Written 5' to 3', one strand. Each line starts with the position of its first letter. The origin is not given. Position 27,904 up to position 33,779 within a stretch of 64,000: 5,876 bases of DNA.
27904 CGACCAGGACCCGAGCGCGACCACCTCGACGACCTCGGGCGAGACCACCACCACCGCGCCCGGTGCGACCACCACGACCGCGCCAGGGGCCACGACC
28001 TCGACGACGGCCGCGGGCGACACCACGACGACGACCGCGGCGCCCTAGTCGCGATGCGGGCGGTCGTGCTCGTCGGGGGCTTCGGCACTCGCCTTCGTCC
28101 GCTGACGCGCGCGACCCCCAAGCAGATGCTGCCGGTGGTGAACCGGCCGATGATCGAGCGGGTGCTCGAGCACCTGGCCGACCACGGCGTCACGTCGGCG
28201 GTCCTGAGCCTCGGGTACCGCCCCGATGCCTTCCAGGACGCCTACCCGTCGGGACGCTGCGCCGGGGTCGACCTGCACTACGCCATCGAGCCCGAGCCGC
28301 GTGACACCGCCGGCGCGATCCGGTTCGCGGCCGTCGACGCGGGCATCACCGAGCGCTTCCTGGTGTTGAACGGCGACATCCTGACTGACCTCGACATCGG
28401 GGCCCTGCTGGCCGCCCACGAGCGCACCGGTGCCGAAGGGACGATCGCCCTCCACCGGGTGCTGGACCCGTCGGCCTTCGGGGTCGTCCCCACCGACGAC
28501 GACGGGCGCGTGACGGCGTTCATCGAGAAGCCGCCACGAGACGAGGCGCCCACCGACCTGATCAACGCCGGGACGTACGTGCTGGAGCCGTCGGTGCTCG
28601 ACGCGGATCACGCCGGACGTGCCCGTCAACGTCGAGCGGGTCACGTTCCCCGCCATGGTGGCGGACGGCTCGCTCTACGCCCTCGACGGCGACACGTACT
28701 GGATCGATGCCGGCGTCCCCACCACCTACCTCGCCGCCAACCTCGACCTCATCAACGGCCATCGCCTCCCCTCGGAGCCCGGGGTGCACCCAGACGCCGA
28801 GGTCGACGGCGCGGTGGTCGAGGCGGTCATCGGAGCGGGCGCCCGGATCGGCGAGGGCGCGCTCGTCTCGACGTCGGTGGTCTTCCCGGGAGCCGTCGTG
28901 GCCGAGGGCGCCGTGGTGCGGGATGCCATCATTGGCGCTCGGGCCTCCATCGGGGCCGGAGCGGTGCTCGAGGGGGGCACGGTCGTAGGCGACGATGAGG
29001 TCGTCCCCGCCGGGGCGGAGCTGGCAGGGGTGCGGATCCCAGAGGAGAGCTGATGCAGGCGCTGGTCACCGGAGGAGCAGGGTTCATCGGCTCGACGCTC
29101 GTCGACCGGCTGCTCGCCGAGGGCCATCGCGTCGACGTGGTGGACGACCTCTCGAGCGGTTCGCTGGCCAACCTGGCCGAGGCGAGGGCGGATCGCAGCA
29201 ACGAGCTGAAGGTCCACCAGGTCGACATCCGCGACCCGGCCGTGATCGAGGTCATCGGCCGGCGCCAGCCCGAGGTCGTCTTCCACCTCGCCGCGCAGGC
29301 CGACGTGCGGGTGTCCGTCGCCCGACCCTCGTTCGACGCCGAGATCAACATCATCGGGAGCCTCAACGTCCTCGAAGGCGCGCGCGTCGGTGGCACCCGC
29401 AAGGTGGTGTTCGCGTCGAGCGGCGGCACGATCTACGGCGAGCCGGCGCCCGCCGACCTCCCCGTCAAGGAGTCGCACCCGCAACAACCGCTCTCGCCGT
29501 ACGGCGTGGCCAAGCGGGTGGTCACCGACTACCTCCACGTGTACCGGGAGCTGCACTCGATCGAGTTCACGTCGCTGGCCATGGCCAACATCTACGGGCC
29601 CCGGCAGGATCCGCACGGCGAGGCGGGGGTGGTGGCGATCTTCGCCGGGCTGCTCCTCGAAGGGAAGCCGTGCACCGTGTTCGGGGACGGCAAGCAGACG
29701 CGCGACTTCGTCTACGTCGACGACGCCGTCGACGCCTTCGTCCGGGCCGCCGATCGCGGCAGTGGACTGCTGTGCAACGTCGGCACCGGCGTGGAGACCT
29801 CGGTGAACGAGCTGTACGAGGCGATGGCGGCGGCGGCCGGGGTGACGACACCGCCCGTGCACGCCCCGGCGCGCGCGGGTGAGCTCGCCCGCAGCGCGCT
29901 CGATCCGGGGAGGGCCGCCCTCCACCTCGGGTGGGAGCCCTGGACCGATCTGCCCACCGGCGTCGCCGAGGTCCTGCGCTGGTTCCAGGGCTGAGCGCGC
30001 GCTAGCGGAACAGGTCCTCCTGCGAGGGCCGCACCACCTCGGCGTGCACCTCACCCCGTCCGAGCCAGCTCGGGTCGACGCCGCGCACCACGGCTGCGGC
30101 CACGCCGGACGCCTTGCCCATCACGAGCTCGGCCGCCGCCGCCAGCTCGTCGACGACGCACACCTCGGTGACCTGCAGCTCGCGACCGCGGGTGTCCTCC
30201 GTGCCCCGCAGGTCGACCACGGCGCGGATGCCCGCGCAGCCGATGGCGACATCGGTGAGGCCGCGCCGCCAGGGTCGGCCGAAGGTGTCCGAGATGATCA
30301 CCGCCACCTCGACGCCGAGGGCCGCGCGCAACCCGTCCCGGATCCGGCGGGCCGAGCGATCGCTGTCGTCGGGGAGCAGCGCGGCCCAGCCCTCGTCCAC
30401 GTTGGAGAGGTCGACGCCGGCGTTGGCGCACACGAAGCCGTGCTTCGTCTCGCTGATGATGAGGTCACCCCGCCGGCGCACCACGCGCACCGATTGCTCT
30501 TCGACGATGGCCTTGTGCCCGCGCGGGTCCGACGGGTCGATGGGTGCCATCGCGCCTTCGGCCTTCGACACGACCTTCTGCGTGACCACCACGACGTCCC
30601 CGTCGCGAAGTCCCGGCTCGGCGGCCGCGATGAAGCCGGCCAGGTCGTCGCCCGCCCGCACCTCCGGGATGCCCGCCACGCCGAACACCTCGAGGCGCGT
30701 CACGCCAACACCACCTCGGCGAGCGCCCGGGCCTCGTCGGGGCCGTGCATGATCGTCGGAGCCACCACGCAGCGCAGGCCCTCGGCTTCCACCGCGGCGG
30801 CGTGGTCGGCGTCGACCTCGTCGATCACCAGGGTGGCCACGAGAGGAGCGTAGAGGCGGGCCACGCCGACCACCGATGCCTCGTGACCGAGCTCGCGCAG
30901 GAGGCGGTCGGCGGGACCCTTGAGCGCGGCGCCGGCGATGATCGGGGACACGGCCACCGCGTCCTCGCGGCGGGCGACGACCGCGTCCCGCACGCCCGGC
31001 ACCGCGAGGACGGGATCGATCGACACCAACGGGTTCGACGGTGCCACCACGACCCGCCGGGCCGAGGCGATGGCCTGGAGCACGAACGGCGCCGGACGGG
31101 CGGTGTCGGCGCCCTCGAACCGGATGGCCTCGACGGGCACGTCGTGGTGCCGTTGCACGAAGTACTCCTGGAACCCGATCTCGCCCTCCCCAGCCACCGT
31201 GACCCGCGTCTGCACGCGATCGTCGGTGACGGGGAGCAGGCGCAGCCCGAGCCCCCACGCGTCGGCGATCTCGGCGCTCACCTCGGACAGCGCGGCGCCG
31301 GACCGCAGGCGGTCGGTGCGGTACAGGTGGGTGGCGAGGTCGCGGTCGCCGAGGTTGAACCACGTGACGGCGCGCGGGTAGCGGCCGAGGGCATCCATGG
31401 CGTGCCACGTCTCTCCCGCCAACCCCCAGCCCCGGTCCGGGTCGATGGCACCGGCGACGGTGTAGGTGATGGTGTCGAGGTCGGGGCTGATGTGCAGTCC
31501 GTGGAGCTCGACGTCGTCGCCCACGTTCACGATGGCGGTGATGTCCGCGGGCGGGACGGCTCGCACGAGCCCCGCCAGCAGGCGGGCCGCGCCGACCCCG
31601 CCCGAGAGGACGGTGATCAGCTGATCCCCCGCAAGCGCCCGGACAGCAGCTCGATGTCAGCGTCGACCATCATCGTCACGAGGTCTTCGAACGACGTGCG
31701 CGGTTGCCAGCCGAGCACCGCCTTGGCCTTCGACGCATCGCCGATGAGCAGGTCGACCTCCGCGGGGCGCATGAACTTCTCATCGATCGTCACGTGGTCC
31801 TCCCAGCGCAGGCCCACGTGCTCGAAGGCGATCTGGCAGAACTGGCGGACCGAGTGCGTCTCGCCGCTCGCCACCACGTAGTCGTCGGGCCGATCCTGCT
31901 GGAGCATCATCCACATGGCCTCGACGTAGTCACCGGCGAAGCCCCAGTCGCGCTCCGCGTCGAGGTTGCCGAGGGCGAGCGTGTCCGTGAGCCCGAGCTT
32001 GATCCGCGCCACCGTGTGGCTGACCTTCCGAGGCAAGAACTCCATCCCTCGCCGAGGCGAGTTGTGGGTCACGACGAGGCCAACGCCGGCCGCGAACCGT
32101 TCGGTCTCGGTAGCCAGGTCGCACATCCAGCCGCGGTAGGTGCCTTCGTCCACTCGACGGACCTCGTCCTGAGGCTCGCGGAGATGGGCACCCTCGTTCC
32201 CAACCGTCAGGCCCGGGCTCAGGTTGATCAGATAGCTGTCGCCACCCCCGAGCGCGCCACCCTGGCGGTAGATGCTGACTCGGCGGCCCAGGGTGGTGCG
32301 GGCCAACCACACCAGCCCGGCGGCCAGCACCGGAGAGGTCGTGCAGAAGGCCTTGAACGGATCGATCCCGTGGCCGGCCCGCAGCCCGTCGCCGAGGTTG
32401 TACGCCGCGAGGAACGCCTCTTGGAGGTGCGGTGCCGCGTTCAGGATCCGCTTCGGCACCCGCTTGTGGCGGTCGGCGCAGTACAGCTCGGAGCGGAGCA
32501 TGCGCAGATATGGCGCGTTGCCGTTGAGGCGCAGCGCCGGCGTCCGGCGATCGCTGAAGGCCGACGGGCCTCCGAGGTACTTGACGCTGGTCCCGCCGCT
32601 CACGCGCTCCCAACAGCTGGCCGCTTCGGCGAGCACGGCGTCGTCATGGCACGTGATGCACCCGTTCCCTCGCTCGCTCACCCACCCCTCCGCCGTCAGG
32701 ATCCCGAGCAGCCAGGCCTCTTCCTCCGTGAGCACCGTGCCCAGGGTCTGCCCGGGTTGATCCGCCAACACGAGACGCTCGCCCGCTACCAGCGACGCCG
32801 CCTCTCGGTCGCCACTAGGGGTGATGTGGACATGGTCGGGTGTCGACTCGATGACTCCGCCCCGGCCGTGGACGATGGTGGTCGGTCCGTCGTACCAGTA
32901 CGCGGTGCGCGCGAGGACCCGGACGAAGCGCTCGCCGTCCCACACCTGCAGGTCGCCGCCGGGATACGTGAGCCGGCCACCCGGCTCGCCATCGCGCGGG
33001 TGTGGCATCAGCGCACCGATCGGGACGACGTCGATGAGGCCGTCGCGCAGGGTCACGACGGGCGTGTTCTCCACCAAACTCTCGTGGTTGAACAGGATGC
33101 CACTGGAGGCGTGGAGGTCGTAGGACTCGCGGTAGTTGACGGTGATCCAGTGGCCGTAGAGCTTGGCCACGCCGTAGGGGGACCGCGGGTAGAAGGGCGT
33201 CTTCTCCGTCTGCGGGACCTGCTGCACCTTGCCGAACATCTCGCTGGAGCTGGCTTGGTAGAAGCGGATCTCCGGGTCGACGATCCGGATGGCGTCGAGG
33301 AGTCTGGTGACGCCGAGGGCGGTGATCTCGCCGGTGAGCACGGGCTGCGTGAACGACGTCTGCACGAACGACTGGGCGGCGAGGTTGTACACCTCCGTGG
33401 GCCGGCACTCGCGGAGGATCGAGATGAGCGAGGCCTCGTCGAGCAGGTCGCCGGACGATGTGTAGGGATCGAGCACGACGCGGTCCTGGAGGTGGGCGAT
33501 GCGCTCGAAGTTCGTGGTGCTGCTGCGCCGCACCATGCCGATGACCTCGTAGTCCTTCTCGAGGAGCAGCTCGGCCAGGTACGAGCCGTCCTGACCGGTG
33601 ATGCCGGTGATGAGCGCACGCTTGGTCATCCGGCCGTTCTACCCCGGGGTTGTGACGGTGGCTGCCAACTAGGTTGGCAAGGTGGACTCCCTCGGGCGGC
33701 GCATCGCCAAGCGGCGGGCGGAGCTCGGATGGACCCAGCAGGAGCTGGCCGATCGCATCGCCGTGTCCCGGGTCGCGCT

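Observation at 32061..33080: Full-size intein with homing-endonuclease domain inside GDP-mannose 4,6-dehydratase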

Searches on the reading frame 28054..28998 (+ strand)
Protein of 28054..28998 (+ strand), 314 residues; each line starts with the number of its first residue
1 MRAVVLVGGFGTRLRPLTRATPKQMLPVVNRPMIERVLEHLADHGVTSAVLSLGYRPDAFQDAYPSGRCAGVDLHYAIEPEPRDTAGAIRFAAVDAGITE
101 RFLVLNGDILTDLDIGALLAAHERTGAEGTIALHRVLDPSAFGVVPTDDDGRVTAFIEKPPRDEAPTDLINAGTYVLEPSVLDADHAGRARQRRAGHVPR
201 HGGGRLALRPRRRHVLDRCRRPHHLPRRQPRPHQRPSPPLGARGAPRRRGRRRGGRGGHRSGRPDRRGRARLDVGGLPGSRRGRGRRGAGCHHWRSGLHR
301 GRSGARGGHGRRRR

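Call 33: search_protein_families(library=pfam, proteins=[window:28054-28998:+], max_evalue=0.0001)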
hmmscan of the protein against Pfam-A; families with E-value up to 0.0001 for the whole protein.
window:28054-28998:+ (314 aa): 2 families
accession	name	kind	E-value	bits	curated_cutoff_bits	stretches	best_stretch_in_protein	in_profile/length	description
PF00483.29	NTP_transferase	-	1e-42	146.9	21.2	1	3-185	2-188/245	Nucleotidyl transferase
PF12804.13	NTP_transf_3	-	9.1e-11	42.6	27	1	3-133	1-122/160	MobA-like NTP transferase domain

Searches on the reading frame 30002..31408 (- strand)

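Call 33: search_protein_families(library=pfam, proteins=[window:30002-31408:-], max_evalue=0.0001)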
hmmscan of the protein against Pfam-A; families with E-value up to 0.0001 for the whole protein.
window:30002-31408:- (468 aa): 1 family
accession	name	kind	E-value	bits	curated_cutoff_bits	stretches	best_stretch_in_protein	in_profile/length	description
PF01996.21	F420_ligase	-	3e-58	197.3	25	1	247-443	4-218/218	F420-0:Gamma-glutamyl ligase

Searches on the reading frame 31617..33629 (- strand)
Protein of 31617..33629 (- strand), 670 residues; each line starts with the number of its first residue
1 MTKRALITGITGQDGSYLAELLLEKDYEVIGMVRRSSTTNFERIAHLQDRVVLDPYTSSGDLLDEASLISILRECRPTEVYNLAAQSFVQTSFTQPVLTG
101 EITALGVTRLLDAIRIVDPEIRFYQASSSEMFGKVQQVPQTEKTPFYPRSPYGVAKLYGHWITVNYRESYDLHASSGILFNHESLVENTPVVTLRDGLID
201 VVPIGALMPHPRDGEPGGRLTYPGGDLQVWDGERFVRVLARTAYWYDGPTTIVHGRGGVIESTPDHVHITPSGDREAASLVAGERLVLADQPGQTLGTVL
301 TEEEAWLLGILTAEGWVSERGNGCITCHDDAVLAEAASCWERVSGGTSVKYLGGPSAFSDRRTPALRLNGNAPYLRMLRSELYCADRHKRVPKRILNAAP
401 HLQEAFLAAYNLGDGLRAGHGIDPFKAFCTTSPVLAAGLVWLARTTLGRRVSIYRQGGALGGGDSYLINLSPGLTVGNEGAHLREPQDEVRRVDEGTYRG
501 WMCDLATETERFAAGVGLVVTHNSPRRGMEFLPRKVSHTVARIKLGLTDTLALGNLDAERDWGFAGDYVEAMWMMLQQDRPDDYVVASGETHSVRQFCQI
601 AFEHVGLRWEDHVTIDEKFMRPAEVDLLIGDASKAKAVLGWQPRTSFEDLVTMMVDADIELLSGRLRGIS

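Call 4: search_protein_families(library=pfam, proteins=[window:31617-33629:-], max_evalue=1)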
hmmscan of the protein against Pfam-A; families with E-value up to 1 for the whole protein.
window:31617-33629:- (670 aa): 6 families
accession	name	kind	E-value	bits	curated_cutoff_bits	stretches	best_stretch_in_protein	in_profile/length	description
PF16363.11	GDP_Man_Dehyd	-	2.8e-133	444.9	27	2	6-192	1-193/332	GDP-mannose 4,6 dehydratase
PF01370.27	Epimerase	-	2.3e-64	217.5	20.9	2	5-184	1-174/240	NAD dependent epimerase/dehydratase family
PF04321.23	RmlD_sub_bind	-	3.1e-08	33.5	27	1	4-160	2-133/287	RmlD substrate binding domain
PF05368.20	NmrA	-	0.054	13.5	27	1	1-52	1-50/298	NmrA-like family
PF02719.21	Polysacc_synt_2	-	0.072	12.7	20.2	1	6-92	2-93/293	Polysaccharide biosynthesis protein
PF13460.12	NAD_binding_10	-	0.21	11.9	27.2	1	9-42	1-36/184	NAD(P)H-binding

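Call 5: search_protein_families(library=ncbifam, proteins=[window:31617-33629:-], max_evalue=1)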
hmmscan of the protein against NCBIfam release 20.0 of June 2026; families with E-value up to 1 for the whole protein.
window:31617-33629:- (670 aa): 15 families
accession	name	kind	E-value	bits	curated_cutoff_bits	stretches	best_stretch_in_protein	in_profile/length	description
TIGR01472.1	gmd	equivalog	3.6e-136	453.8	415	2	3-193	1-196/342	GDP-mannose 4,6-dehydratase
TIGR04180.1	EDH_00030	hypoth_equivalog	2.8e-24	85.7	475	2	6-173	2-166/297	NAD-dependent 4,6-dehydratase LegB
TIGR01181.1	dTDP_gluc_dehyt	equivalog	3.8e-24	85.3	365.1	2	5-175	2-174/321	dTDP-glucose 4,6-dehydratase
TIGR02622.1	CDP_4_6_dhtase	equivalog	1.3e-20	73.9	278.45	2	3-119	5-120/352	CDP-glucose 4,6-dehydratase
TIGR01179.1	galE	equivalog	6.8e-20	71.1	262.3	2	5-175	2-169/332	UDP-glucose 4-epimerase GalE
NF007582.0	PRK10217.1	equivalog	2e-09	37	698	1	3-172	2-180/355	dTDP-glucose 4,6-dehydratase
NF007490.0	PRK10084.1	subfamily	4.4e-09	35.8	649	2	5-172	3-187/361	dTDP-glucose 4,6-dehydratase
NF007956.0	PRK10675.1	subfamily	1.2e-08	34.5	394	1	4-160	2-157/338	UDP-glucose 4-epimerase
NF043036.1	ErythonDh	equivalog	6.1e-07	28.9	325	1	5-166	3-163/321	D-erythronate dehydrogenase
NF011728.1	PRK15181.1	equivalog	6.2e-06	25.4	760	1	2-181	15-194/348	Vi polysaccharide biosynthesis UDP-N-acetylglucosaminuronic acid C-4 epimerase TviC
TIGR01214.1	rmlD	equivalog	9.5e-05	21.6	224.05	1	5-168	2-140/285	dTDP-4-dehydrorhamnose reductase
NF052578.1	StrlDmthSdmBMthl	equivalog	0.00013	21.8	600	1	5-165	3-147/328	sterol demethylase protein SdmB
TIGR03466.1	HpnA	hypoth_equivalog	0.00041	19.3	367.65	1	4-146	2-132/327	hopanoid-associated sugar epimerase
NF005066.0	PRK06483.1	equivalog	0.02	14.3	249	1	2-72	5-68/239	dihydromonapterin reductase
TIGR02197.1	heptose_epim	equivalog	0.11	11.6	274.6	1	6-162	2-149/316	ADP-glyceromanno-heptose 6-epimerase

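Call 21: find_encoding_contigs(protein=window:31617-33629:-, flank=3000, max_places=4)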
Protein window:31617-33629:- (670 aa): no gene with exactly this product is on record in the collection.
